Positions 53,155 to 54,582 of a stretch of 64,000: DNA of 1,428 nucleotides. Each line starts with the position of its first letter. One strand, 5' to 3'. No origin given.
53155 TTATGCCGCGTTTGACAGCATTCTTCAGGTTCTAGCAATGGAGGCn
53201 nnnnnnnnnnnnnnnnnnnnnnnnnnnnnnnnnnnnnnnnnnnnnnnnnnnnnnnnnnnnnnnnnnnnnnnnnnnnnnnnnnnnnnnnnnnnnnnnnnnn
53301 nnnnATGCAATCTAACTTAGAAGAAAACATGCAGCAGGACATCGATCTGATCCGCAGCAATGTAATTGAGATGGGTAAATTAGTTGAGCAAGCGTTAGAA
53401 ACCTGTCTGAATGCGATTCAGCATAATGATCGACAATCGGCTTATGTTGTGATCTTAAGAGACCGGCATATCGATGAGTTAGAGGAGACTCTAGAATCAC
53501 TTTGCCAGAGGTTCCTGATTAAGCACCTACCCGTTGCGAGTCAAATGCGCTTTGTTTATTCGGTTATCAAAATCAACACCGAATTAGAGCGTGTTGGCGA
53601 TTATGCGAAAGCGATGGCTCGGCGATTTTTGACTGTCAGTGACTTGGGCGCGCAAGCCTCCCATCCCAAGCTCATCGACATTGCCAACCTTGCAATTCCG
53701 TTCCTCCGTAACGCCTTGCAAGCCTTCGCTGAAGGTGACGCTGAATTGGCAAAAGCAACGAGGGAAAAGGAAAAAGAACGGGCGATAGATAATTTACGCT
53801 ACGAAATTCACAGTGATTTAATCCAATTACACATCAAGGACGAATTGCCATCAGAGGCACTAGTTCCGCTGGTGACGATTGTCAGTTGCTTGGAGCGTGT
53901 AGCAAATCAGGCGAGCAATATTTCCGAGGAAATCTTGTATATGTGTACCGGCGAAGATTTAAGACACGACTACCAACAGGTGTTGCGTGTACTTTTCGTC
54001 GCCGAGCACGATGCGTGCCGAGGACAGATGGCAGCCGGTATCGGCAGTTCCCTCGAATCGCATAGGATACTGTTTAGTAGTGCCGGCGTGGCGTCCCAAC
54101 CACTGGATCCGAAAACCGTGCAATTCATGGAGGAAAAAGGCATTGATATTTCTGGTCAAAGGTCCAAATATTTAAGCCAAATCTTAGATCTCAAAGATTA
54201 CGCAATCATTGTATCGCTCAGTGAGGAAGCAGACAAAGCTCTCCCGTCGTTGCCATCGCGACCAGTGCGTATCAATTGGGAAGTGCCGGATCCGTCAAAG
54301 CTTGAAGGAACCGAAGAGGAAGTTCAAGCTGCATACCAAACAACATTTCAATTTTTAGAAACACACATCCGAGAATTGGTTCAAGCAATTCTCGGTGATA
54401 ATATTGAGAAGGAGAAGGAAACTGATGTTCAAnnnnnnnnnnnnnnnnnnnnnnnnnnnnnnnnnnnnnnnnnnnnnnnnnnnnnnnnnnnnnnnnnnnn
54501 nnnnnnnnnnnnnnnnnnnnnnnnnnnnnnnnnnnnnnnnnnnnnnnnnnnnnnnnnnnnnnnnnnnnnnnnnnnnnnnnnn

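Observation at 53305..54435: PhoU fused to a cysteine-less LMW phosphatase/ArsC-like domain (pseudo-phosphatase) inside the pst operon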

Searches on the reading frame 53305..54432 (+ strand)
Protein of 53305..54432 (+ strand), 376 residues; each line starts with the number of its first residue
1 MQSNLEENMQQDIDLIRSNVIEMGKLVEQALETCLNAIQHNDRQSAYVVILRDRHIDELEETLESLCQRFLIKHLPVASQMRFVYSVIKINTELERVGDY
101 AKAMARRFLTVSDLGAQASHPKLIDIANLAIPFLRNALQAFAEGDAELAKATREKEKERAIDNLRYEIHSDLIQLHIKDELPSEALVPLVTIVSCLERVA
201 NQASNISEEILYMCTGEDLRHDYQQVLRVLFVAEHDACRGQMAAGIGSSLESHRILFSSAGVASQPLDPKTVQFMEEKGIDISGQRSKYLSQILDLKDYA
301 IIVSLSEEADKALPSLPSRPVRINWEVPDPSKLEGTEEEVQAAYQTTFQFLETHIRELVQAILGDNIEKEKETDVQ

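Call 3: search_protein_families(library=pfam, proteins=[window:53305-54432:+], max_evalue=0.01)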
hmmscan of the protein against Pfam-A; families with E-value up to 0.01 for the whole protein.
window:53305-54432:+ (376 aa): 4 families
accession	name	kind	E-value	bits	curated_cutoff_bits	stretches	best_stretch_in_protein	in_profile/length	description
PF01895.24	PhoU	-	5.2e-31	107.3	23.5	2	21-107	2-88/89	PhoU domain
PF01451.26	LMWPc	-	4.5e-10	40.3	23.2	1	229-358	1-143/144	Low molecular weight phosphotyrosine protein phosphatase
PF01865.21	PhoU_div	-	0.00023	21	24.4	0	149-214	149-212/214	Protein of unknown function DUF47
PF04356.17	DUF489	-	0.0082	16.6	26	0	20-113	19-110/192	Protein of unknown function (DUF489)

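Call 4: search_protein_families(library=ncbifam, proteins=[window:53305-54432:+], max_evalue=0.01)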
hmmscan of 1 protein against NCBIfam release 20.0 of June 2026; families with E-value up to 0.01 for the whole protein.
window:53305-54432:+ (376 aa): 6 families
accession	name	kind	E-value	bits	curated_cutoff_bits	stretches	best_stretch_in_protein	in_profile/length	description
TIGR02135.1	phoU_full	equivalog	1.8e-42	145.4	130.25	1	8-218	2-211/212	phosphate signaling complex protein PhoU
NF008332.0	PRK11115.1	equivalog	1.1e-31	110.2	342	1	8-227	13-230/239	phosphate signaling complex protein PhoU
TIGR02691.1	arsC_pI258_fam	equivalog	1e-20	74.3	174.3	1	230-357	2-128/129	arsenate reductase (thioredoxin)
TIGR02689.1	ars_reduc_gluta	equivalog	8.9e-16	58.2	157.6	1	228-331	2-104/126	arsenate reductase, glutathione/glutaredoxin type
NF010053.0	PRK13530.1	subfamily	2.5e-15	57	215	1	229-341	6-111/133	arsenate reductase (thioredoxin)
TIGR00153.1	TIGR00153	hypoth_equivalog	0.0064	16.2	104.3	0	143-214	143-213/217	TIGR00153 family protein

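Call 6: find_homologous_proteins(query=window:53305-54432:+, max_evalue=0.00001)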
Query window:53305-54432:+ (376 aa): 887 proteins with E <= 0.00001 among 7067 candidates; the best 120 are listed.
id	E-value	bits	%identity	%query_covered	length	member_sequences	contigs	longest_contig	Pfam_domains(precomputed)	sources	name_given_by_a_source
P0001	2.9e-223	758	92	100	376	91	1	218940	PF01895.25,PF01451.28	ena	-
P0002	4.9e-219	745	91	100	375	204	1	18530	PF01895.25,PF01451.28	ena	-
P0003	1.1e-214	730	90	99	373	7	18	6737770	PF01895.25,PF01451.28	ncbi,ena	-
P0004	3.6e-210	715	88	100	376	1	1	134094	PF01895.25,PF01451.28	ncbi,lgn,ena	-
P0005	5.2e-210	715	88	100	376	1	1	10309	PF01895.25,PF01451.28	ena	-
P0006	1.1e-209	714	88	100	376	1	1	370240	PF01895.25,PF01451.28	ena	-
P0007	2.2e-209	713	87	100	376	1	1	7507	PF01895.25,PF01451.28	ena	-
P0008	3.0e-209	712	87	100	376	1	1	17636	PF01895.25,PF01451.28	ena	-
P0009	4.1e-209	712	87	100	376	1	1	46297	PF01895.25,PF01451.28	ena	-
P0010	4.2e-209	712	87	100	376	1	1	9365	PF01895.25,PF01451.28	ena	-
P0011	5.8e-209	711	86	100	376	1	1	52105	PF01895.25,PF01451.28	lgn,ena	-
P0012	1.1e-208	711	87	100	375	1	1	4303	PF01895.25,PF01451.28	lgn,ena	-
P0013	1.7e-208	710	87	100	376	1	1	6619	PF01895.25,PF01451.28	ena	-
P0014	3.1e-208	709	86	100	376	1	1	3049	PF01895.25,PF01451.28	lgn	-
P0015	9.3e-208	707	86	100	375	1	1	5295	PF01895.25,PF01451.28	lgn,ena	-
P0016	1.4e-207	707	86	100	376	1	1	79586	PF01895.25,PF01451.28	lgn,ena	-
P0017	1.6e-207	707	87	100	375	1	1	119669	PF01895.25,PF01451.28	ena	-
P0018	3.4e-207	706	87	100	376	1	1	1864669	PF01895.25,PF01451.28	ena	-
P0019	5.5e-207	705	86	100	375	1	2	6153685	PF01895.25,PF01451.28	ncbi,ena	-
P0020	7.0e-207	705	86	100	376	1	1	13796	PF01895.25,PF01451.28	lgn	-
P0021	4.4e-206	702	86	100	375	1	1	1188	PF01895.25,PF01451.28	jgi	jgi:phosphate transport system protein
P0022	7.9e-206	701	86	100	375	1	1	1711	PF01895.25,PF01451.28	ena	-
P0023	2.7e-205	699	85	100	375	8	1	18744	PF01895.25,PF01451.28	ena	-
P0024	3.3e-205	699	85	100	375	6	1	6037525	PF01895.25,PF01451.28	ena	-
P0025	3.5e-205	699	85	100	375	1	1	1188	PF01895.25,PF01451.28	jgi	jgi:phosphate transport system protein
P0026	4.8e-205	699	85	100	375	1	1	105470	PF01895.25,PF01451.28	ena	-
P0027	5.1e-205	698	86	100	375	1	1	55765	PF01895.25,PF01451.28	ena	-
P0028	5.8e-205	698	85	100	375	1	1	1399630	PF01895.25,PF01451.28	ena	-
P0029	7.1e-205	698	85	100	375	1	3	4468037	PF01895.25,PF01451.28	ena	-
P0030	9.7e-205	698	85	100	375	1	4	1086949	PF01895.25,PF01451.28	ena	-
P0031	1.2e-204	697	85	100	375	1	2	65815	PF01895.25,PF01451.28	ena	-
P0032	1.8e-204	697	86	100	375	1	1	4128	PF01895.25,PF01451.28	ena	-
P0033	1.9e-204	697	84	100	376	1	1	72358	PF01895.25,PF01451.28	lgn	-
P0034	2.1e-204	696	85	100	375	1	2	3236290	PF01895.25,PF01451.28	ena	-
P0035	2.6e-204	696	85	100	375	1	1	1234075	PF01895.25,PF01451.28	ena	-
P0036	4.5e-204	695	85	100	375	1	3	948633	PF01895.25,PF01451.28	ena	-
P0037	9.0e-204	694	86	100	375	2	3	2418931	PF01895.25,PF01451.28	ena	-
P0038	1.2e-203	694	85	100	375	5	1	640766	PF01895.25,PF01451.28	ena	-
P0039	1.9e-203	693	84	100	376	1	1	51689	PF01895.25,PF01451.28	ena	-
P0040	1.4e-202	690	86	100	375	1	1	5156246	PF01895.25,PF01451.28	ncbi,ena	-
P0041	1.7e-202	690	85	100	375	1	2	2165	PF01895.25,PF01451.28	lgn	-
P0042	3.6e-202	689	85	100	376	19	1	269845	PF01895.25,PF01451.28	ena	-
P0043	7.0e-200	682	83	100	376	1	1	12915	PF01895.25,PF01451.28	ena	-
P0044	4.0e-199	679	84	100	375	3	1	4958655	PF01895.25,PF01451.28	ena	-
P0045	5.2e-197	672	81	100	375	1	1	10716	PF01895.25,PF01451.28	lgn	-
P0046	1.1e-196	671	83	100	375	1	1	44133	PF01895.25,PF01451.28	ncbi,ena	-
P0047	9.3e-184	629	84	91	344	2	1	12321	PF01895.25,PF01451.28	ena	-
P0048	8.3e-172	589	75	100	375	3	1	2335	PF01865.22,PF01895.25,PF01451.28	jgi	jgi:phosphate transport system protein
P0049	9.8e-157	540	85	78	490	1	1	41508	PF01895.25,PF01451.28,PF12849.13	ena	-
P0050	2.9e-144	499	62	100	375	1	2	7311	PF01895.25,PF01451.28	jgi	-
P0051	2.1e-142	493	61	100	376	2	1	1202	PF01895.25,PF01451.28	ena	-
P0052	3.1e-139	482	60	100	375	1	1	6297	PF01865.22,PF01895.25,PF01451.28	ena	-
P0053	3.7e-134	466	57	99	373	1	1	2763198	PF01895.25,PF01451.28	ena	-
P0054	2.8e-133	463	58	99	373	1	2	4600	PF01895.25,PF01451.28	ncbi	-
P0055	6.1e-132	458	58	100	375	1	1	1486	PF01895.25,PF01451.28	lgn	-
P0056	3.7e-131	456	56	99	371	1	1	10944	PF01895.25,PF01451.28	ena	-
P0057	3.7e-130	452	55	99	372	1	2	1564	PF01895.25,PF01451.28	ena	-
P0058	8.9e-130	451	56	99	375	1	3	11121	PF01895.25,PF01451.28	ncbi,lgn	ncbi:MAG: phosphate signaling complex protein PhoU [bacterium]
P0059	8.6e-129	448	55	99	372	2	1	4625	PF01895.25,PF01451.28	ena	-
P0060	1.8e-127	444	57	99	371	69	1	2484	PF01865.22,PF01895.25,PF01451.28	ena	-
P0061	3.4e-127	443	55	99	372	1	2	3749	PF01895.25,PF01451.28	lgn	-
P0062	1.4e-126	441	56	99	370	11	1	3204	PF01895.25,PF01451.28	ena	-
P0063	4.5e-126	439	55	98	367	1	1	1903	PF01895.25,PF01451.28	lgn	-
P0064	5.3e-126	439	55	99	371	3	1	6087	PF01865.22,PF01895.25,PF01451.28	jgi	jgi:phosphate transport system protein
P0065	5.4e-126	439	55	99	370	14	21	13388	PF01895.25,PF01451.28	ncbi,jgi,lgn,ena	ncbi:MAG: phosphate signaling complex protein PhoU [Syntrophobacterales bacterium]|jgi:phosphate tra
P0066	9.6e-126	438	55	100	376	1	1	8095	PF01895.25,PF01451.28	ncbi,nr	ncbi:phosphate signaling complex protein PhoU [bacterium]|nr:phosphate signaling complex protein Pho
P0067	1.2e-125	437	55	98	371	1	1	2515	PF01865.22,PF01895.25,PF01451.28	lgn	-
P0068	1.4e-125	437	54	99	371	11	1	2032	PF01865.22,PF01895.25,PF01451.28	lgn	-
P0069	1.7e-125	437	57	97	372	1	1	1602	PF01895.25,PF01451.28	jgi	-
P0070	2.6e-125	436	56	99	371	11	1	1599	PF01895.25,PF01451.28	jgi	-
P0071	3.6e-125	436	55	99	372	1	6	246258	PF01895.25,PF01451.28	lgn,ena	-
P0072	5.0e-125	435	55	99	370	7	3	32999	PF01895.25,PF01451.28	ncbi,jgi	ncbi:MAG: phosphate signaling complex protein PhoU [Syntrophobacterales bacterium]|jgi:phosphate tra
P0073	6.6e-125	435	56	99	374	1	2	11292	PF01895.25,PF01451.28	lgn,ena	-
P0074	1.1e-124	434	56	99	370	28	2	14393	PF01895.25,PF01451.28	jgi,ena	-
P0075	1.2e-124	434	55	99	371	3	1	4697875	PF01895.25,PF01451.28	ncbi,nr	ncbi:MAG: phosphate signaling complex protein PhoU [Deltaproteobacteria bacterium]|nr:MAG: phosphate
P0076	1.8e-124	434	55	99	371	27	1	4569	PF01895.25,PF01451.28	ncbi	-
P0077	3.5e-124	433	55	99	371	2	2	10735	PF01895.25,PF01451.28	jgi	-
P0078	2.2e-123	430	55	99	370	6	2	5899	PF01895.25,PF01451.28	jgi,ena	-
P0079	2.9e-123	430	55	99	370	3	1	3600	PF01895.25,PF01451.28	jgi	jgi:phosphate transport system protein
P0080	4.3e-123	429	54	98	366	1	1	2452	PF01895.25,PF01451.28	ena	-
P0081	1.2e-122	428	54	99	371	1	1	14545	PF01895.25,PF01451.28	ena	-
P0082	2.2e-122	427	55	97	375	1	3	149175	PF01865.22,PF01895.25,PF01451.28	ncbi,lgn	-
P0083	3.8e-122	426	55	97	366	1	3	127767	PF01865.22,PF01895.25,PF01451.28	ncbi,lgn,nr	ncbi:MAG: phosphate signaling complex protein PhoU [candidate division KSB1 bacterium]|nr:phosphate 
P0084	4.0e-122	426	53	99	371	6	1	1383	PF01865.22,PF01895.25,PF01451.28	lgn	-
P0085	4.2e-122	426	54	99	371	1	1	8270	PF01865.22,PF01895.25,PF01451.28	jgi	jgi:phosphate transport system protein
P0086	4.3e-122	426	53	100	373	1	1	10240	PF01895.25,PF01451.28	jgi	jgi:phosphate transport system protein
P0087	9.2e-122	425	54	99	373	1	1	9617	PF01895.25,PF01451.28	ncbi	ncbi:MAG: phosphate signaling complex protein PhoU [Gemmatimonadota bacterium]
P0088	1.6e-121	424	54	98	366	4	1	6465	PF01865.22,PF01895.25,PF01451.28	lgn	-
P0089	1.8e-121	424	54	97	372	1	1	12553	PF01895.25,PF01451.28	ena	-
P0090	1.9e-121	424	54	97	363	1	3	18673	PF01895.25,PF01451.28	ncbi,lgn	ncbi:MAG: phosphate signaling complex protein PhoU [bacterium]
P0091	3.9e-121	423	54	99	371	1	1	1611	PF01865.22,PF01895.25,PF01451.28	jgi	jgi:phosphate transport system protein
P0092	6.6e-121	422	54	97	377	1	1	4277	PF01895.25,PF01451.28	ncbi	ncbi:MAG: phosphate signaling complex protein PhoU [bacterium]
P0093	9.2e-121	421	53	98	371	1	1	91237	PF01895.25,PF01451.28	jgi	-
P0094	3.0e-120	420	54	97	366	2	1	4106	PF01865.22,PF01895.25,PF01451.28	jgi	jgi:phosphate transport system protein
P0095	3.3e-120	420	54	97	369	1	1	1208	PF01865.22,PF01895.25,PF01451.28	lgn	-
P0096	3.9e-120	419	53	99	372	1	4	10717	PF01895.25,PF01451.28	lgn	-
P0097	1.2e-119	418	54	98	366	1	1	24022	PF01865.22,PF01895.25,PF01451.28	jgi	-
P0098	3.4e-119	416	52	98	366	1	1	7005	PF01895.25,PF01451.28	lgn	-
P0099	8.2e-119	415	53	99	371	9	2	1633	PF01865.22,PF01895.25,PF01451.28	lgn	-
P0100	1.6e-118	414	53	97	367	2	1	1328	PF01895.25,PF01451.28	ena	-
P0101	2.0e-118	414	52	99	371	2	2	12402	PF01895.25,PF01451.28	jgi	jgi:phosphate transport system protein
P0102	2.8e-118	413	53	97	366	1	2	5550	PF01895.25,PF01451.28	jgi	jgi:phosphate transport system protein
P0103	5.5e-118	412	52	98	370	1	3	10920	PF01865.22,PF01895.25,PF01451.28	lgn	-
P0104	5.7e-118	412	54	95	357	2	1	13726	PF01895.25,PF01451.28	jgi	jgi:phosphate transport system protein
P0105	1.0e-117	411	53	98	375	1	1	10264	PF01895.25,PF01451.28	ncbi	ncbi:MAG: phosphate signaling complex protein PhoU [bacterium]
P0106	1.4e-117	411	54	97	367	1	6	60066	PF01895.25,PF01451.28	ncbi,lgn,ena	-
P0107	6.9e-117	409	52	99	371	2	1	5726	PF01895.25,PF01451.28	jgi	jgi:phosphate transport system protein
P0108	7.8e-117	409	51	99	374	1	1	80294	PF01895.25,PF01451.28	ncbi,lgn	-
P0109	1.3e-116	408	52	98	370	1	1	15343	PF01895.25,PF01451.28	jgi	jgi:phosphate transport system protein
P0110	1.6e-116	407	52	99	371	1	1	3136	PF01895.25,PF01451.28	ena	-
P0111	1.8e-116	407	52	100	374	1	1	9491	PF01895.25,PF01451.28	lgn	-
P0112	2.0e-116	407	51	98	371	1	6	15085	PF01895.25,PF01451.28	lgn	-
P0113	2.2e-116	407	51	97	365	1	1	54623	PF01895.25,PF01451.28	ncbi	-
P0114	2.6e-116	407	53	96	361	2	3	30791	PF01865.22,PF01895.25,PF01451.28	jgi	-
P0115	7.0e-116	405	52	98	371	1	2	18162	PF01895.25,PF01451.28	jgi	-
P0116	7.5e-116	405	51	98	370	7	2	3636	PF01895.25,PF01451.28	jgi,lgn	jgi:phosphate transport system protein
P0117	8.2e-116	405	53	98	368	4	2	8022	PF01895.25,PF01451.28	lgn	-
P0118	1.4e-115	404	53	98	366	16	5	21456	PF01895.25,PF01451.28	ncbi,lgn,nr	ncbi:phosphate signaling complex protein PhoU [bacterium]|nr:phosphate signaling complex protein Pho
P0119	2.1e-115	404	52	97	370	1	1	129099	PF01895.25,PF01451.28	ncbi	-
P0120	2.4e-115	404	51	99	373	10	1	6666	PF01895.25,PF01451.28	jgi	jgi:phosphate transport system protein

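Call 14: find_related_loci(query=A1, collection=genome_contigs, flank=8000)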
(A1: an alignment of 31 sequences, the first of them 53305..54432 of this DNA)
Query A1 (376 aa) in genome_contigs; peptide patterns used: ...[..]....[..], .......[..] (x = any residue, [..] = any of these).
600 stretches matched a pattern (row limit reached: there are more); 517 encode a relative of the query (tblastn E <= 1e-3); the best 80 are kept; 80 distinct loci.
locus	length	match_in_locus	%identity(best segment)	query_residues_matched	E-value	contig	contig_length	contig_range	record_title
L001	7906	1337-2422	52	3-366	2e-129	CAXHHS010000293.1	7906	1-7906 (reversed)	MAG TPA_asm: uncultured bacterium isolate SRR12479933_metabat2_5 genome assembly, contig: ERZ4874384.786, whole genome s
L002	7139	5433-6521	52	1-365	4e-123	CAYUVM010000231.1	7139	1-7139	MAG TPA_asm: uncultured Cytophagia bacterium isolate SRP173033_co3_178 genome assembly, contig: NODE_15210_length_7139_c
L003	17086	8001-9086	50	3-366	1e-121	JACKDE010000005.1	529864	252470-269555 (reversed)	MAG: Deferribacteres bacterium isolate HK-STAS-KSB1-1 HK-STAS-KSB1-1_5, whole genome shotgun sequence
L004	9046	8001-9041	52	1-349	5e-117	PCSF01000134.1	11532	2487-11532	MAG: Desulfobacterales bacterium CG23_combo_of_CG06-09_8_20_14_all_52_9 CG23_scaffold_3726_c, whole genome shotgun seque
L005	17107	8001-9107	49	1-370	2e-115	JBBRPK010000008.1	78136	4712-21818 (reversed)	MAG: Verrucomicrobiota bacterium isolate La1_metabat2.433 LA1C_B2.433_k141_3700947L_78136_cov_23.0480, whole genome shot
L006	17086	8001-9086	48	3-366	9e-115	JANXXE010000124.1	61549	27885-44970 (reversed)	MAG: Myxococcales bacterium isolate GL140_2_metabat_379_sub GL140_2_k141_1657401, whole genome shotgun sequence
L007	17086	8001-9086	45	3-366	1e-106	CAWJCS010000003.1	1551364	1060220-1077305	MAG: uncultured delta proteobacterium isolate MFD04944.bin.1.40 genome assembly, contig: contig_19088, whole genome shot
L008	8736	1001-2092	46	3-368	1e-106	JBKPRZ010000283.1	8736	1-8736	MAG: Myxococcota bacterium isolate GS_EKS_MAG_00035 GS_EKS_000003914099, whole genome shotgun sequence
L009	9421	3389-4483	44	1-367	6e-105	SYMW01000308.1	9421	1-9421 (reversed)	MAG: Verrucomicrobiales bacterium isolate F1-80-MAGs106 F1-80__c739147, whole genome shotgun sequence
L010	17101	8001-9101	45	1-367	8e-104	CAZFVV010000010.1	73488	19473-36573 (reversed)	MAG TPA_asm: uncultured Calditrichaceae bacterium isolate SRP329715_co1_261 genome assembly, contig: NODE_391_length_734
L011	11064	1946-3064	46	2-375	5e-104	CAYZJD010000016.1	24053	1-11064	MAG TPA_asm: uncultured Solibacteraceae bacterium isolate SRP231805_co3_301 genome assembly, contig: NODE_986_length_240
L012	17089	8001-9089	44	1-365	8e-102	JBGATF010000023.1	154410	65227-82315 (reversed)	MAG: Limisphaerales bacterium isolate MAG_AAO_H10.62 AAOH10-62_opera_contig_538, whole genome shotgun sequence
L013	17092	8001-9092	45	1-367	4e-100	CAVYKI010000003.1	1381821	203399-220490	MAG: uncultured Verrucomicrobiae bacterium isolate MFD01275.bin.2.132 genome assembly, contig: contig_1766, whole genome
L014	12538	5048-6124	42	2-362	9e-99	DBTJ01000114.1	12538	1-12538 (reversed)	MAG TPA_asm: Verrucomicrobia bacterium UBA1319 UBA1319_contig_108143, whole genome shotgun sequence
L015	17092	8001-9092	43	1-366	5e-97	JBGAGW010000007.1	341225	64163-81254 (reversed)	MAG: Limisphaerales bacterium isolate MAG_MBR_H125.2 MBRH125-2_opera_contig_227, whole genome shotgun sequence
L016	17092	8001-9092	44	1-364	4e-97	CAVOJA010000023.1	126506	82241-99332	MAG: uncultured Holophagales bacterium isolate MFD10097.bin.2.1 genome assembly, contig: contig_1424, whole genome shotg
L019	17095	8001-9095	41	1-365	1e-94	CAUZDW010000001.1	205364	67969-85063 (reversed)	MAG: Vicinamibacteria bacterium isolate CB27_Tmax.17 genome assembly, contig: Ga0310121_10000004, whole genome shotgun s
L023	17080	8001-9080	44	1-362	8e-88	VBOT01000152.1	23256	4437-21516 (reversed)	MAG: Candidatus Eisenbacteria bacterium isolate WS_3 14_1009_16_30cm_scaffold_36361, whole genome shotgun sequence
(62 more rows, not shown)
